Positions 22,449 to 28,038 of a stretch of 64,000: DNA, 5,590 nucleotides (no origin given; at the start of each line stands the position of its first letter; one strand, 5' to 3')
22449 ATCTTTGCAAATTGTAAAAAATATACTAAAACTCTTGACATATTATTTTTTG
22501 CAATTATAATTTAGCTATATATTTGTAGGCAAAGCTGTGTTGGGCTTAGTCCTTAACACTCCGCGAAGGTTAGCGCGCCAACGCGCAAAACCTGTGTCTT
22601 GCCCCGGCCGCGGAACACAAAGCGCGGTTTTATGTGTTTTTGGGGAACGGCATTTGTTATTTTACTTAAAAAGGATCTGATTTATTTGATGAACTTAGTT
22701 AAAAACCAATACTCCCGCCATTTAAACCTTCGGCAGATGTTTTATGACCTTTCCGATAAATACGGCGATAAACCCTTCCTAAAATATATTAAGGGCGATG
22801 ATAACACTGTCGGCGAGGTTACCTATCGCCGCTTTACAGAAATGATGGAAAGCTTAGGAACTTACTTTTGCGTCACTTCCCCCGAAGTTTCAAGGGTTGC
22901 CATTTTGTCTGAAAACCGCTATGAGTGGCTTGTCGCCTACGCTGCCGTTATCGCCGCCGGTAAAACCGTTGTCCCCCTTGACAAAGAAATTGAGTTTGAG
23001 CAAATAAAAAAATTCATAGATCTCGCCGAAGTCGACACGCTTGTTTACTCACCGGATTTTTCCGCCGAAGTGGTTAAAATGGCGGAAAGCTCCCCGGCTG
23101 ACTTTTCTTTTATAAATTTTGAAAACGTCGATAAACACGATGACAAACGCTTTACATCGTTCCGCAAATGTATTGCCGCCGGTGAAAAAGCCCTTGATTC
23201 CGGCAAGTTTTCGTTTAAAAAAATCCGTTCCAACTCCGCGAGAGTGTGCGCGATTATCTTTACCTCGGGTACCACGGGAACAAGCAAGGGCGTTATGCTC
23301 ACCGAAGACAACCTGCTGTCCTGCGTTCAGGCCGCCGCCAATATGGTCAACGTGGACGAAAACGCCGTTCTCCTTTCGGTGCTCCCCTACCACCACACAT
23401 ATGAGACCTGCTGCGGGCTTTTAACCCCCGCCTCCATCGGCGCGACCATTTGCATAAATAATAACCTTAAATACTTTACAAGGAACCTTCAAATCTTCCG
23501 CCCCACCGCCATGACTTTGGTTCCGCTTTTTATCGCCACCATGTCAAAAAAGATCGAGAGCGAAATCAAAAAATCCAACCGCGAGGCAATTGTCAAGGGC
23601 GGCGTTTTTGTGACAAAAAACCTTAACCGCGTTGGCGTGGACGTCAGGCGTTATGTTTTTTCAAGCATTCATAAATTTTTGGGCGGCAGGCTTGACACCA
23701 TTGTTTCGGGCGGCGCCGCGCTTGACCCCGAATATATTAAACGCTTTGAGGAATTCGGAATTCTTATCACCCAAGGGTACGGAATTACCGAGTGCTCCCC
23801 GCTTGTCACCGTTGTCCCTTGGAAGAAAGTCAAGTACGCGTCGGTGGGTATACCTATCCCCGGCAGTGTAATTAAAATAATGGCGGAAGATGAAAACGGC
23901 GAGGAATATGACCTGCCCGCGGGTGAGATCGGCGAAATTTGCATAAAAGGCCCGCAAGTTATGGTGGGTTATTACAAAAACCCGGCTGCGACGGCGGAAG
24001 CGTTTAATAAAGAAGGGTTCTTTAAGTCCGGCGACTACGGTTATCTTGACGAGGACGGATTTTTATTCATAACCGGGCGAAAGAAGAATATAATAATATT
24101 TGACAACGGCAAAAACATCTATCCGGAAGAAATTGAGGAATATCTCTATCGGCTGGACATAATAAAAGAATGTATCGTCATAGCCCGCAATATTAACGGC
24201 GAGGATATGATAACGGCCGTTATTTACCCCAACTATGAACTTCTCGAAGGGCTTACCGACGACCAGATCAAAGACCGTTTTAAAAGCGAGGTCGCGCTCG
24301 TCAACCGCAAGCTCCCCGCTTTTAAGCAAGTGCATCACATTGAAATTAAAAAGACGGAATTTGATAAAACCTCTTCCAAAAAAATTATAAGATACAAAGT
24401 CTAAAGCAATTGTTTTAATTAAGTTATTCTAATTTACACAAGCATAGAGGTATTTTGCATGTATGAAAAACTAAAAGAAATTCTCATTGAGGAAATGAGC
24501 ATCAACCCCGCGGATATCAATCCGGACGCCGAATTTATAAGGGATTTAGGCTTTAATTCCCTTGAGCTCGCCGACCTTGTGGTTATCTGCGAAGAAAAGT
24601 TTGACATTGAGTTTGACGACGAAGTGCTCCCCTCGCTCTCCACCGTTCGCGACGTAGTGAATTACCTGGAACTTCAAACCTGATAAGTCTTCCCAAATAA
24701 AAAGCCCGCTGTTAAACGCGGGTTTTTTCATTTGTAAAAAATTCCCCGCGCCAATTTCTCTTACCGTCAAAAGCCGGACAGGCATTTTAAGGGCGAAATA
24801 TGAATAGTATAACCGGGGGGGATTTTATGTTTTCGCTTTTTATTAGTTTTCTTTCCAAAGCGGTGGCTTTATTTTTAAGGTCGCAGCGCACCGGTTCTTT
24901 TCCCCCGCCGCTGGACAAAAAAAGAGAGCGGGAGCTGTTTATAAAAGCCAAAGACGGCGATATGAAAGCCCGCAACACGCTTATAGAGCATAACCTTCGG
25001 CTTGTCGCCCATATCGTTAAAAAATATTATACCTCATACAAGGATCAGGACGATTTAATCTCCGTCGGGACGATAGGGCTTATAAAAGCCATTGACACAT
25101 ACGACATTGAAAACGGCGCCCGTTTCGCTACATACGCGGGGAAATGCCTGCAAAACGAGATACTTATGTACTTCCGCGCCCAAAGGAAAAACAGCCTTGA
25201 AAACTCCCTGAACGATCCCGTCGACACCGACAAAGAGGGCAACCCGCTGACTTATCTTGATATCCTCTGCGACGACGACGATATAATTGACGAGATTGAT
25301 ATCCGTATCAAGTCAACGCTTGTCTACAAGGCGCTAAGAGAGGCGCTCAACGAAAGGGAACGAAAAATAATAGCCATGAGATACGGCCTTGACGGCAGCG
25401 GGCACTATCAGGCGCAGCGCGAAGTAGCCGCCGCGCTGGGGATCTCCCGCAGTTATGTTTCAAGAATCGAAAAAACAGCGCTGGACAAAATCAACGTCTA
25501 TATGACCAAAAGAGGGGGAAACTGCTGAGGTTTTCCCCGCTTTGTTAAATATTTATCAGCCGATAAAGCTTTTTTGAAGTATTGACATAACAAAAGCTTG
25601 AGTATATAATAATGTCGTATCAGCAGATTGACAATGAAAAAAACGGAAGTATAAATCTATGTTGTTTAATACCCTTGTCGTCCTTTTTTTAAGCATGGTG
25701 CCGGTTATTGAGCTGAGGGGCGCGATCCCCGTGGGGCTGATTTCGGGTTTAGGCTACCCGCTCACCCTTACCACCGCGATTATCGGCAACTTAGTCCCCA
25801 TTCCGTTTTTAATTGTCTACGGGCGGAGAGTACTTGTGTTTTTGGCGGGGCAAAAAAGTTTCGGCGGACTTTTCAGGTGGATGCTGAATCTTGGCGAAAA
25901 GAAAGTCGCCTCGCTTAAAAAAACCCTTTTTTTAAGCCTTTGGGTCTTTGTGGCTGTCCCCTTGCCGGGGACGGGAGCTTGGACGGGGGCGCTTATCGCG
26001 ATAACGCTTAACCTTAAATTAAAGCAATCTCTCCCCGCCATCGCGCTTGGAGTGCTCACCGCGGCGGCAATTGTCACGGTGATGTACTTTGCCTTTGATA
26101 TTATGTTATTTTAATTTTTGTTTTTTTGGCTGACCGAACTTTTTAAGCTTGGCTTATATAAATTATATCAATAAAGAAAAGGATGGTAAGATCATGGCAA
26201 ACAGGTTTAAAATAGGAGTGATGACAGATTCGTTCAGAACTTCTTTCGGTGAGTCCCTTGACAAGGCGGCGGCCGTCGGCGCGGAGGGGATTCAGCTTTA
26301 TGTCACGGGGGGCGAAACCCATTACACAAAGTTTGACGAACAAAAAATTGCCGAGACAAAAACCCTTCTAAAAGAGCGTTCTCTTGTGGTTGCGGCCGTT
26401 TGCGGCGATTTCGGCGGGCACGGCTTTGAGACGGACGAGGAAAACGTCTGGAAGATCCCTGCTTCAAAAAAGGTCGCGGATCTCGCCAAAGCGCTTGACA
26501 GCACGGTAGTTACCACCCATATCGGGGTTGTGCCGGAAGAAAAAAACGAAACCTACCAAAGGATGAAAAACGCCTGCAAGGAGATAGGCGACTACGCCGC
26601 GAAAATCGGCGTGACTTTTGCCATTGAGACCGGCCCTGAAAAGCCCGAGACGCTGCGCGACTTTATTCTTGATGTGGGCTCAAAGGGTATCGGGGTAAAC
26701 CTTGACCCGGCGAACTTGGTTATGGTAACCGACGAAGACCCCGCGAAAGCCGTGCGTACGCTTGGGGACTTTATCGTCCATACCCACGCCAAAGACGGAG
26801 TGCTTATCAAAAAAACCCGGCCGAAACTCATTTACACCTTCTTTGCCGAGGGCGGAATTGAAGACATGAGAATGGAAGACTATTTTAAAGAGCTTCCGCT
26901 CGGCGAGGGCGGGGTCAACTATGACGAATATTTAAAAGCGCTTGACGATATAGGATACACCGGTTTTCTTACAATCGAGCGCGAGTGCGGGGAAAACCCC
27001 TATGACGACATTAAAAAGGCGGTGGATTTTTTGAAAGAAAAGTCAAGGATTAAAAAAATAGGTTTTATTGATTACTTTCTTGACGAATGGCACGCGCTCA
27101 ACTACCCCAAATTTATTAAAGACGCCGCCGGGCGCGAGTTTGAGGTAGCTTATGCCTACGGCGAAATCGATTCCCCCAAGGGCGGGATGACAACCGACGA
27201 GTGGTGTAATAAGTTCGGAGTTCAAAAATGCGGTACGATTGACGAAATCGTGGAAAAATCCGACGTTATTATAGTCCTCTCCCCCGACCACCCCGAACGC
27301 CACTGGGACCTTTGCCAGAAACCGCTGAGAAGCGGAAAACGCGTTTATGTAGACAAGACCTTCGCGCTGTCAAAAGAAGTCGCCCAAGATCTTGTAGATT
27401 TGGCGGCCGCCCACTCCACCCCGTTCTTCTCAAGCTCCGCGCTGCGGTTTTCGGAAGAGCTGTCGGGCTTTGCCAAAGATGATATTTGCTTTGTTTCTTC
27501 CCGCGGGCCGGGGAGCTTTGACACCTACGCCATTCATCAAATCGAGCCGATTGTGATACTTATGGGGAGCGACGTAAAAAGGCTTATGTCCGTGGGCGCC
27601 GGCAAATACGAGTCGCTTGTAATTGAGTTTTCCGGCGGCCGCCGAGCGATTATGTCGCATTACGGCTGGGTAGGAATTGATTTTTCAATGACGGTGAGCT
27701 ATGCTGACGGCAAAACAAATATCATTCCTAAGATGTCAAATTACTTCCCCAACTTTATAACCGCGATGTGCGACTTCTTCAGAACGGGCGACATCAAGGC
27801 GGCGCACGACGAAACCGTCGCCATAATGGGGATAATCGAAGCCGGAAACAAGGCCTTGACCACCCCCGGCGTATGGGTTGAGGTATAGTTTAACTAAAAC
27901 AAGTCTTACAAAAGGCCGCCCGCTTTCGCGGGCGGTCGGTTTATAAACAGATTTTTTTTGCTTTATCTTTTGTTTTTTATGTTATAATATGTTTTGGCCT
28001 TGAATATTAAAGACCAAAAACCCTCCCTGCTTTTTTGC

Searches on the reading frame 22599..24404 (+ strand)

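Call 10: search_protein_families(library=pfam, proteins=[window:22599-24404:+], max_evalue=0.001)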
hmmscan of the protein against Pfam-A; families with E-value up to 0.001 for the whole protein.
window:22599-24404:+ (601 aa): 3 families
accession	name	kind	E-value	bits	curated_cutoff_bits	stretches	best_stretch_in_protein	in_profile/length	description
PF00501.34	AMP-binding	-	6.7e-64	216.5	29.9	1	53-459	6-384/384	AMP-binding enzyme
PF23562.2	AMP-binding_C_3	-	1.8e-06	28.8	20.8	1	497-600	2-107/124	AMP-binding enzyme C-terminal domain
PF13193.12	AMP-binding_C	-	0.00013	23.3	24.5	0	511-595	1-76/76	AMP-binding enzyme C-terminal domain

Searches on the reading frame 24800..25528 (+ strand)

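Call 10: search_protein_families(library=pfam, proteins=[window:24800-25528:+], max_evalue=0.001)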
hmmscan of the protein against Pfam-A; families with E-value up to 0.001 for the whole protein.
window:24800-25528:+ (242 aa): 3 families
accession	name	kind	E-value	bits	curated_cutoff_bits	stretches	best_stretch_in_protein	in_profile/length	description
PF04542.20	Sigma70_r2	-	7.5e-17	61.3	24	1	61-130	1-70/71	Sigma-70 region 2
PF04545.22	Sigma70_r4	-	3.3e-13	49.4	24.1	1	182-231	4-48/50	Sigma-70, region 4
PF01381.28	HTH_3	-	5.5e-05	23.6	23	1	206-225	12-31/55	Helix-turn-helix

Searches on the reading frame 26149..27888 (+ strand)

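Call 9: search_protein_families(library=pfam, proteins=[window:26149-27888:+], max_evalue=0.001)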
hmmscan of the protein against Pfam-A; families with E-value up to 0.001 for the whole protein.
window:26149-27888:+ (579 aa): 2 families
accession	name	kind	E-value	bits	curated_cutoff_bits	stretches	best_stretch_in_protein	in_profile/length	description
PF01261.30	AP_endonuc_2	-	1.7e-37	129.9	31.1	1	37-297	1-248/249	Xylose isomerase-like TIM barrel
PF01408.29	GFO_IDH_MocA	-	1.3e-06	29.6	24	1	352-424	42-114/120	Oxidoreductase family, NAD-binding Rossmann fold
